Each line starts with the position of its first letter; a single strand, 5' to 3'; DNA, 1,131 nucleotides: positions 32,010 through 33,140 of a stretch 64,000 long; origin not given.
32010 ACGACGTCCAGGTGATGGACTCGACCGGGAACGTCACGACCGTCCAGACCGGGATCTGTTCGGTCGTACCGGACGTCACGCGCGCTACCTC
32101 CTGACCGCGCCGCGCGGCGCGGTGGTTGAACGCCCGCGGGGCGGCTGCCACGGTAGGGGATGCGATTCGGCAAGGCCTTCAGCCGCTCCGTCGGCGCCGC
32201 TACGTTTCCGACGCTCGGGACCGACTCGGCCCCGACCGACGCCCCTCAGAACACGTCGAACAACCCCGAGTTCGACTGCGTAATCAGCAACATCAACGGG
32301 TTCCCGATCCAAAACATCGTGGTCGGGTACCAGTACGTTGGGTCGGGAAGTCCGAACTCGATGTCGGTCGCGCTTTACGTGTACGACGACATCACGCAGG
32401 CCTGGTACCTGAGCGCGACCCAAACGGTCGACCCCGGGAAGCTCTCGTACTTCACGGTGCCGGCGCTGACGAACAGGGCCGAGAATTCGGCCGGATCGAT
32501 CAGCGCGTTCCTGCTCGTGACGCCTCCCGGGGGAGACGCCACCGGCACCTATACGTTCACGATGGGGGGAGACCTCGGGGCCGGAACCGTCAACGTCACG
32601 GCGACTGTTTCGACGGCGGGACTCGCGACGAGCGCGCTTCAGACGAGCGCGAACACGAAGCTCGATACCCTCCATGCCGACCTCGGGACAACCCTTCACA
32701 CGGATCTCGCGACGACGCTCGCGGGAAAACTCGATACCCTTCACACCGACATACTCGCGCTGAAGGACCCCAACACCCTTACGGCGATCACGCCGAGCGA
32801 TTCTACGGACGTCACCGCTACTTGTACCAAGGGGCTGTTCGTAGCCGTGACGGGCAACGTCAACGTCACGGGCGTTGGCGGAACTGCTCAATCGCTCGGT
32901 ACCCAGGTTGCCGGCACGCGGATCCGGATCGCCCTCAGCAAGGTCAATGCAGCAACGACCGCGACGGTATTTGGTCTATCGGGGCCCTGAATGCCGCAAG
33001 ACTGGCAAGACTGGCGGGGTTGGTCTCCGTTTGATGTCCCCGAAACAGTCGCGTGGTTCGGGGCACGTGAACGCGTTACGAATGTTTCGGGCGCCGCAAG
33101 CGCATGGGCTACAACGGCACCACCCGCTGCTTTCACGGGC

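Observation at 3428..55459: Dispersed 20-bp perfect palindrome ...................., ten copies, kept inside genes in all three frames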

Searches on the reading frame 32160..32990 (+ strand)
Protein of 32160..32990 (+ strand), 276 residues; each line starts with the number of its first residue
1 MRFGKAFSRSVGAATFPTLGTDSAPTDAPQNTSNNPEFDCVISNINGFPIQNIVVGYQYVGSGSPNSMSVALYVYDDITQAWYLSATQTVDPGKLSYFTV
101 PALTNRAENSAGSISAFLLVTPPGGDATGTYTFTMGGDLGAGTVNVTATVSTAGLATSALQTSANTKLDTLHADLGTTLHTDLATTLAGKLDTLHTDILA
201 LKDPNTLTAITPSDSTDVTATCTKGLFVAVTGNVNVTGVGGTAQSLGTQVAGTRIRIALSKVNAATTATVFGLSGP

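Call 31: search_protein_families(library=pfam, max_evalue=0.01, proteins=[window:32160-32990:+])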
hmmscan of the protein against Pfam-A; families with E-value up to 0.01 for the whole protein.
window:32160-32990:+ (276 aa): 0 families

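Call 32: search_protein_families(library=phrogs, max_evalue=0.01, proteins=[window:32160-32990:+])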
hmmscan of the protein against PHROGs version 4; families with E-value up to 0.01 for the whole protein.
window:32160-32990:+ (276 aa): 1 family
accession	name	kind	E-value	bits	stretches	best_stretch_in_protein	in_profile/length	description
phrog_12296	-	tail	7.9e-05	23.4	1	207-270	19-81/86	tail fiber protein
